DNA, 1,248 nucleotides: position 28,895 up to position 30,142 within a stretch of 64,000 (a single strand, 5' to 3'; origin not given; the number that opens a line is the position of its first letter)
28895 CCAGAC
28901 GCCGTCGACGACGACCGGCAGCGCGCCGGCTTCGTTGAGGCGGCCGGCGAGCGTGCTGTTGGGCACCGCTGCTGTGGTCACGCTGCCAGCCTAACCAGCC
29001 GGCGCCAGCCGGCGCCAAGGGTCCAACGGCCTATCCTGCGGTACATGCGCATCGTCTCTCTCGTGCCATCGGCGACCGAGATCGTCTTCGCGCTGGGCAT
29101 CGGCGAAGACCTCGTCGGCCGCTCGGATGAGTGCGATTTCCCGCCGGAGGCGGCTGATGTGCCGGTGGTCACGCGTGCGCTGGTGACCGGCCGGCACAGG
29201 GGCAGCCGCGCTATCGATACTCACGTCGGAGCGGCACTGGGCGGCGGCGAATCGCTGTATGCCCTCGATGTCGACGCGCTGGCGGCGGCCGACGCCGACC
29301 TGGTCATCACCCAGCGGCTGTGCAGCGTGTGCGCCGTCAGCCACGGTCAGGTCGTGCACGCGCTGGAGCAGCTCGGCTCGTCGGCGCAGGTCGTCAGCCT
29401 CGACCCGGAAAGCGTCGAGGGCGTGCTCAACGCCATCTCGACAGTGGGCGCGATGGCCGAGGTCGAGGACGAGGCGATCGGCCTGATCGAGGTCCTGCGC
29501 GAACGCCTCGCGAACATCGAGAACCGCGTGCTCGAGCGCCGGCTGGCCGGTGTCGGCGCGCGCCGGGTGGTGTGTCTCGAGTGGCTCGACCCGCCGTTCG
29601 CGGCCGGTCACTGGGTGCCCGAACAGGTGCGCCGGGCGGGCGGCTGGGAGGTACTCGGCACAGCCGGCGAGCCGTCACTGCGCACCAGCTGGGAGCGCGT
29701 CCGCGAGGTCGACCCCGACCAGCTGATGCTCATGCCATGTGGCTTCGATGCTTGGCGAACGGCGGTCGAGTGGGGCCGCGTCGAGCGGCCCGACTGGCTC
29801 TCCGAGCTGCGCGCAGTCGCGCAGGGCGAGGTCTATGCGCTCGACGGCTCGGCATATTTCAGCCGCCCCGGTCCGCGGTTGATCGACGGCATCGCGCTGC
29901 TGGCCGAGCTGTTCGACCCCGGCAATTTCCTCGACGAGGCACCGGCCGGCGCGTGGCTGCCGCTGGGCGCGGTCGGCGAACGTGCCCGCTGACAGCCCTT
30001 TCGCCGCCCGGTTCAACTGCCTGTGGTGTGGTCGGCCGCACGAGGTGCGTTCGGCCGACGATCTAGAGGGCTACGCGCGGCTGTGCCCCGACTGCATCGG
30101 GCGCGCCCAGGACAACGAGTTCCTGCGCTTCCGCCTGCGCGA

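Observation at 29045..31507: Cytoplasmic cobalamin-binding protein translationally coupled to two tandem paralogous SAM-methyltransferases, the first with a Zn-ribbon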

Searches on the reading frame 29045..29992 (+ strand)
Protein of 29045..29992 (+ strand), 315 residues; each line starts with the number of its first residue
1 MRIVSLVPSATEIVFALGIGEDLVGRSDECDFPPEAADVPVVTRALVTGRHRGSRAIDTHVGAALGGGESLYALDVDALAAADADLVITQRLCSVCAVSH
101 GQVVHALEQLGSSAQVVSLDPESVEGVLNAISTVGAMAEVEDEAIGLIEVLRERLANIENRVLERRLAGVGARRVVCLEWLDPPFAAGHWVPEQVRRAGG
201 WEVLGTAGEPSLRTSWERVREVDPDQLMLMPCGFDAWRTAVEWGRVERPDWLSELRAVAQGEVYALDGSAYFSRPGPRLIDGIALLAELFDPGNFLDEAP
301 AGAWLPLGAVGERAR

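Call 4: search_protein_families(library=pfam, proteins=[window:29045-29992:+], max_evalue=0.1)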
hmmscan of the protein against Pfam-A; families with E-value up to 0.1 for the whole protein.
window:29045-29992:+ (315 aa): 1 family
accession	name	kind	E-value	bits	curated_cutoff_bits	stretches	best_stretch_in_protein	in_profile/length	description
PF01497.23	Peripla_BP_2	-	5e-15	56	27.5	1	3-269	1-234/235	Periplasmic binding protein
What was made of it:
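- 29045..29992 (+): Cytoplasmic BtuF-like (cluster A / class III binding-protein fold) protein, 315 aa, member of the four-cysteine family. Pfam Peripla_BP_2 at 5e-15 (call 4).
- On Corrinoid-dependent methyl-transfer systems (MtaABC / MetH type): Pfam finds only Peripla_BP_2 in gene 1 and only class I methyltransferase domains in genes 2 and 3 (call 4).
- Closest known: Corrinoid-dependent methyltransferase systems. Different: A different corrinoid-binding fold is expected (Rossmann B12-binding domain), and it is absent (call 4).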

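Call 5: search_protein_families(library=ncbifam, proteins=[window:29045-29992:+], max_evalue=0.1)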
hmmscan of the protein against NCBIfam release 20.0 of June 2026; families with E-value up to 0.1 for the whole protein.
window:29045-29992:+ (315 aa): 6 families
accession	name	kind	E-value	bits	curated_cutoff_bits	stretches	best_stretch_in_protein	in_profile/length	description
TIGR04281.1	peripla_PGF_1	equivalog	6.1e-09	35.5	325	1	73-295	70-269/330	PGF-CTERM-anchored ABC transporter substrate-binding protein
TIGR03868.1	F420-O_ABCperi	hypoth_equivalog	1.2e-07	31.3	392.4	1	2-287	19-281/287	putative F420-0 ABC transporter substrate-binding protein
NF002894.0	PRK03379.1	equivalog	1.9e-07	30.5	234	1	2-41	25-62/266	vitamin B12 ABC transporter substrate-binding protein BtuF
TIGR03659.1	IsdE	equivalog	0.0057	15.9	298.65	1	118-269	121-270/292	heme ABC transporter substrate-binding protein IsdE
NF010649.0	PRK14048.1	equivalog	0.0057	15.8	374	1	73-168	111-205/374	ferrichrome/ferrioxamine B periplasmic transporter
NF038402.1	TroA_like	subfamily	0.012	15.2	30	1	2-44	1-38/219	helical backbone metal receptor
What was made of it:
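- On BtuF (periplasmic B12-binding component of an ABC importer): NF002894 scores 30.5 bits against a cut-off of 234, and only residues 2-41 match (call 5).
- Closest known: BtuF, the periplasmic vitamin B12-binding protein of the BtuCD-F importer. Different: NCBIfam BtuF score of 30.5 against a cut-off of 234 (call 5).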

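Call 6: find_homologous_proteins(query=window:29045-29989:+)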
Query window:29045-29989:+ (315 aa): 7697 proteins with E <= 0.001 among 8000 candidates; the best 120 are listed.
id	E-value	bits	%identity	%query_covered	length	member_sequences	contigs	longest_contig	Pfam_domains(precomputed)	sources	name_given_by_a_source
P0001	5.0e-203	691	100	100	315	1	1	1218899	PF01497.24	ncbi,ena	-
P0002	1.1e-160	552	80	100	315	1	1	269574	PF01497.24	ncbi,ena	-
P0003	1.4e-157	542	79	100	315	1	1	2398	PF01497.24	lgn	-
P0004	5.1e-156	537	78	100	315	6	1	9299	PF01497.24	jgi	jgi:iron complex transport system substrate-binding protein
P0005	3.3e-153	528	76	100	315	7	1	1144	PF01497.24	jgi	-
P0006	6.1e-149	514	73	100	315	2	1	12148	PF01497.24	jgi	jgi:iron complex transport system substrate-binding protein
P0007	1.8e-148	512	74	100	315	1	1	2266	PF01497.24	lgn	-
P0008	6.9e-146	504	74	100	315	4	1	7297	PF01497.24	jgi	jgi:iron complex transport system substrate-binding protein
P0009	2.3e-140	485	72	97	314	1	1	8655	PF01497.24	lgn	-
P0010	2.5e-139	482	71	99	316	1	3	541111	PF01497.24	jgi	jgi:iron complex transport system substrate-binding protein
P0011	3.4e-139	482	70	99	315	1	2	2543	PF01497.24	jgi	jgi:iron complex transport system substrate-binding protein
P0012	2.7e-138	479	69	98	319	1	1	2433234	PF01497.24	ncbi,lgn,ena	-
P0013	3.2e-138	478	70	99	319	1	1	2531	PF01497.24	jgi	jgi:iron complex transport system substrate-binding protein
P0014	3.5e-138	478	69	98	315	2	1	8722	PF01497.24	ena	-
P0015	5.1e-138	478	69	97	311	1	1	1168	PF01497.24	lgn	-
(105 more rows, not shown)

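Call 7: search_solved_structures(query=window:29045-29989:+, max_evalue=0.01, show_alignments=2)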
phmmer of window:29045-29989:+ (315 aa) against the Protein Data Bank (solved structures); distinct sequences matched with E-value up to 0.01: 14.
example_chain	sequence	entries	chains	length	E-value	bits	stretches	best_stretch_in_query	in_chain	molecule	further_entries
5ysc_A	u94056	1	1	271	6.7e-11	45.3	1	2-42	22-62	Vitamin B12-binding protein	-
4m7o_A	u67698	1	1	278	7.5e-09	38.5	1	2-35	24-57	Iron-binding protein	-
1n2z_A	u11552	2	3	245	4.7e-05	26.1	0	96-229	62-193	Vitamin B12 transport protein btuF | Vitamin B12-binding protein btuF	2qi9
1n4a_A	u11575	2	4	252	5.2e-05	25.9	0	96-229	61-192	Vitamin B12 transport protein btuF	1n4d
4dbl_E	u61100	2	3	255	5.3e-05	25.9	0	2-42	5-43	Vitamin B12-binding protein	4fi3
5m3b_A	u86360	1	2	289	5.5e-05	25.8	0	87-229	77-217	Vitamin B12-binding protein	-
5m34_A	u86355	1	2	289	7.6e-05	25.4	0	2-42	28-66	Vitamin B12-binding protein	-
5m2q_A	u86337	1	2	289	7.6e-05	25.4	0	2-42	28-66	Outer membrane protein A,Vitamin B12-binding protein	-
5ovw_A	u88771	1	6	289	8.4e-05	25.2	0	2-42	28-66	Vitamin B12-binding protein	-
5m29_A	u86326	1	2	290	8.5e-05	25.2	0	2-42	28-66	Vitamin B12-binding protein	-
4mlz_A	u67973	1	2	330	0.00013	24.6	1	2-288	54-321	Periplasmic binding protein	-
5gj3_A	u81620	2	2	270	0.00031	23.4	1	2-37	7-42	Periplasmic binding protein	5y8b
2r7a_A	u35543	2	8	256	0.0017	20.9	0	2-42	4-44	Bacterial heme binding protein | Periplasmic HEME binding protein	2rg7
5cr9_A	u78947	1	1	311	0.0022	20.6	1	75-290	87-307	ABC-type Fe3+-hydroxamate transport system, periplasmic component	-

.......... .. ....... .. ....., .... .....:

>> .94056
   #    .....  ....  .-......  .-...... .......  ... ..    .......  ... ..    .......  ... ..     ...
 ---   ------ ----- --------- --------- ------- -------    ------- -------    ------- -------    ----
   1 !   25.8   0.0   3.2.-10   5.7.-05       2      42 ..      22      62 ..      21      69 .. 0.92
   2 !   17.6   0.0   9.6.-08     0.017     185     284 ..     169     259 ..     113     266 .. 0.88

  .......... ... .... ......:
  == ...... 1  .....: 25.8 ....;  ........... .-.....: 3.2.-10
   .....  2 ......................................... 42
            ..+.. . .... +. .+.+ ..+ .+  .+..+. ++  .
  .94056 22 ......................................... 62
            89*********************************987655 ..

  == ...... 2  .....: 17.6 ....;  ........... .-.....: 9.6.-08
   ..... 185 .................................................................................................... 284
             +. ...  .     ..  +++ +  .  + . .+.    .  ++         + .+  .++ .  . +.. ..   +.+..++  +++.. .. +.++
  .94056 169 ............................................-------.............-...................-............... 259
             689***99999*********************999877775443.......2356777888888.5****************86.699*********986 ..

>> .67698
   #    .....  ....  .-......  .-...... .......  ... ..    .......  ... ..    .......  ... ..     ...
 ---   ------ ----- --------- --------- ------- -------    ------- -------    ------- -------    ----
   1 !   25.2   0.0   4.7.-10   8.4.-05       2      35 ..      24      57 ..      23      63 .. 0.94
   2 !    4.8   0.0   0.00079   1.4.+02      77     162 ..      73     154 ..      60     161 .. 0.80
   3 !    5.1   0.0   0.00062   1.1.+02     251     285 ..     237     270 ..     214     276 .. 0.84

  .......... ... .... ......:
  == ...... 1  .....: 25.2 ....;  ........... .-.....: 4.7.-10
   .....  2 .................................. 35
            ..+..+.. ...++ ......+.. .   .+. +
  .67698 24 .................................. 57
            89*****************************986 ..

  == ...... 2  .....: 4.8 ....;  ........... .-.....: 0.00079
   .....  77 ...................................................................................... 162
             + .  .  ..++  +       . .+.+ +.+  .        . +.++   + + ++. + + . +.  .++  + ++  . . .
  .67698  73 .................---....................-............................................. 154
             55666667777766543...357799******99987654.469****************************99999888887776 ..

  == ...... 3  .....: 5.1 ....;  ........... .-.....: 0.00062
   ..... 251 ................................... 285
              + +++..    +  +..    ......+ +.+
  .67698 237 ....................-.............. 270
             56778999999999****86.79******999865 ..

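Call 8: find_encoding_contigs(protein=P0012, flank=6000, max_places=2)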
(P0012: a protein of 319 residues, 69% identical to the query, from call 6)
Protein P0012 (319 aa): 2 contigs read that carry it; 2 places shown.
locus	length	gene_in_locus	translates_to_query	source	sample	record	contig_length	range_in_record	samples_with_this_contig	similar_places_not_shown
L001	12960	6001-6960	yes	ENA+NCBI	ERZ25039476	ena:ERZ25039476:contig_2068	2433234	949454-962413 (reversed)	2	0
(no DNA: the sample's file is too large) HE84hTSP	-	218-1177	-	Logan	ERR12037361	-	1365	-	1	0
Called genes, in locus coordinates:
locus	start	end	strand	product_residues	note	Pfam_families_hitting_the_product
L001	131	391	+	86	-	-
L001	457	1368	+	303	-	PF00730:HhH-GPD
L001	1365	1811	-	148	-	PF02502:LacAB_rpiB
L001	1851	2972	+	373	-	PF02163:Peptidase_M50, PF00571:CBS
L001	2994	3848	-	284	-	PF18306:LDcluster4, PF03641:Lysine_decarbox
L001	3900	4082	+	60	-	PF04945:YHS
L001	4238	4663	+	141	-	-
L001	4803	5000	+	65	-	-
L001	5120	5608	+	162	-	-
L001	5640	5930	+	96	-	PF13237:Fer4_10 (faint), PF25160:LdpA_Fe-S-bd (weak), PF12838:Fer4_7, PF13484:Fer4_16 (faint), PF00037:Fer4, PF12797:Fer4_2 (weak), PF12837:Fer4_6 (weak)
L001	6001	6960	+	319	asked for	PF01497:Peripla_BP_2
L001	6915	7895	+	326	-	PF13489:Methyltransf_23 (weak), PF08241:Methyltransf_11, PF08242:Methyltransf_12 (weak), PF13649:Methyltransf_25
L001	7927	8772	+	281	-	PF03807:F420_oxidored, PF14748:P5CR_dimer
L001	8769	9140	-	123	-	-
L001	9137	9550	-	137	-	PF09622:DUF2391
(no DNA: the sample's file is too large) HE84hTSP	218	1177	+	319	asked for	PF01497:Peripla_BP_2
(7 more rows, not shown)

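Call 9: find_encoding_contigs(protein=P0001, flank=6000, max_places=2)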
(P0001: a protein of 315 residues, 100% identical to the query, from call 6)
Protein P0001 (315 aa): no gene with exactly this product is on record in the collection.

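Call 18: search_protein_representatives(protein=window:29045-29989:+)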
Query: 315 residues. Proteins with E-value up to 0.001 (for the whole library): 10588; up to 1e-10: 4385; up to 1e-30: 933. The best 150 are listed.
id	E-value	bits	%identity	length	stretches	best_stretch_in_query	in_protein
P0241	3.7e-90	318.9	69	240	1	1-215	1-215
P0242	8.5e-80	284.8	55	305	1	1-295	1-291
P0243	1.2e-79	284.3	46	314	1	2-307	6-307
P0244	2.4e-78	280.1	47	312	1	1-296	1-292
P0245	1.0e-77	278.0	69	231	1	100-277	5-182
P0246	1.2e-77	277.8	53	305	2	66-313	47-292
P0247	1.3e-77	277.6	48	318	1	1-313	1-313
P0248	9.0e-75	268.3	64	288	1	1-202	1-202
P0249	3.0e-72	260.0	46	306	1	1-297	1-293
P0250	1.1e-71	258.2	46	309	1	1-305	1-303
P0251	1.2e-71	258.1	46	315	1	1-303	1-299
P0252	1.8e-70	254.2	48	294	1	1-307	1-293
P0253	1.6e-69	251.0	43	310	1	1-296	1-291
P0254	5.9e-68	245.9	57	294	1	63-262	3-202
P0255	1.4e-67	244.7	47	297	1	1-300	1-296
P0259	9.0e-67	242.0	43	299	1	1-306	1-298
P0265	3.2e-65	236.9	43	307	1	1-304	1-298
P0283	5.8e-62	226.2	42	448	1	1-294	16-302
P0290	2.9e-61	223.9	46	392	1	1-293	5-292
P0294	3.3e-60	220.4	40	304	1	1-305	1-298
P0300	1.1e-59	218.7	40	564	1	1-309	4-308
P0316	1.1e-57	212.2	43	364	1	1-294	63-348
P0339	4.1e-56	207.0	38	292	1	1-304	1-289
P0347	8.0e-56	206.0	39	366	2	1-204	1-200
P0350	9.4e-56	205.8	35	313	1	2-295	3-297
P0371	2.5e-54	201.2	50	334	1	2-245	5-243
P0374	5.4e-54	200.0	40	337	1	1-307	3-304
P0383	1.7e-53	198.4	47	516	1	1-277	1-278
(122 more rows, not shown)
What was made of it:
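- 29045..29992 (+): 933 family clusters at E<1e-30 (call 18).
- On BtuF (periplasmic B12-binding component of an ABC importer): About 148 of 150 family representatives have fewer than 20 residues before that strand (call 18).
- Checked: The same holds family-wide: about 148 of 150 representatives have fewer than 20 residues before that strand (call 18).
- The family-wide alignment starts at residue 1 (call 18).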

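Call 20: search_protein_families(library=pfam, proteins=[P0283, P0300, P0383, P0290, P0316, P0347, P0371, P0374], max_evalue=0.01)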
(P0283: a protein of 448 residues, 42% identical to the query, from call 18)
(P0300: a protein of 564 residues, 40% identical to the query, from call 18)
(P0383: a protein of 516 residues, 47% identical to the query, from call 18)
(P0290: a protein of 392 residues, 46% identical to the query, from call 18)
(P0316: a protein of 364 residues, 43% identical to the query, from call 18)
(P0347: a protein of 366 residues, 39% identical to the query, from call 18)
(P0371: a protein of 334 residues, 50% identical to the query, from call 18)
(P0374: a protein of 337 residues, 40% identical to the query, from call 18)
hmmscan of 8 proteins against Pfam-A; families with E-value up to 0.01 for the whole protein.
P0283 (448 aa): 2 families
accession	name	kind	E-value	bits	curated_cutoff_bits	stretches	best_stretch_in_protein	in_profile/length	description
PF01497.23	Peripla_BP_2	-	1.1e-23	84.3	27.5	1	18-277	1-234/235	Periplasmic binding protein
PF04134.17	DCC1-like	-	2.1e-12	48.7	27.8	1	338-443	1-112/113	DCC1-like thiol-disulfide oxidoreductase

P0300 (564 aa): 2 families
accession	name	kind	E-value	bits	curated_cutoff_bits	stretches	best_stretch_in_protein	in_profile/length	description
PF01497.23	Peripla_BP_2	-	4.9e-18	65.8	27.5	1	11-268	6-234/235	Periplasmic binding protein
PF07963.17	N_methyl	-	5e-07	29.5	21.2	1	318-341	4-27/27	Prokaryotic N-terminal methylation motif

P0383 (516 aa): 1 family
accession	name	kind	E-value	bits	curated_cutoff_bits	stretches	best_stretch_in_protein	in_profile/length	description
PF01497.23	Peripla_BP_2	-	8.2e-07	29.1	27.5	1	72-206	51-173/235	Periplasmic binding protein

P0290 (392 aa): 1 family
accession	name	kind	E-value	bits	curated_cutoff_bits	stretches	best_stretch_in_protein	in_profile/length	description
PF01497.23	Peripla_BP_2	-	7.5e-18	65.2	27.5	1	7-266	1-232/235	Periplasmic binding protein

P0316 (364 aa): 1 family
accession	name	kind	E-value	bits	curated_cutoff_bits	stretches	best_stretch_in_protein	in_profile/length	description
PF01497.23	Peripla_BP_2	-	1.2e-12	48.2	27.5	1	65-289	1-200/235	Periplasmic binding protein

P0347 (366 aa): 1 family
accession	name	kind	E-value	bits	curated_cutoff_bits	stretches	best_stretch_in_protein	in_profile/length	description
PF01497.23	Peripla_BP_2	-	7.7e-24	84.8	27.5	2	3-211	1-183/235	Periplasmic binding protein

P0371 (334 aa): 1 family
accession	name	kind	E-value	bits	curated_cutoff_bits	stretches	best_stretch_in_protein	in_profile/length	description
PF01497.23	Peripla_BP_2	-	2.1e-09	37.6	27.5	1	7-205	2-174/235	Periplasmic binding protein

P0374 (337 aa): 1 family
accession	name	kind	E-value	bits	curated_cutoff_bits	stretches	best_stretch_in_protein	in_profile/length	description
PF01497.23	Peripla_BP_2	-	1.1e-24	87.6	27.5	1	7-266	3-233/235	Periplasmic binding protein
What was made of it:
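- One member is fused to a DCC1-like thiol-disulfide oxidoreductase (call 20).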
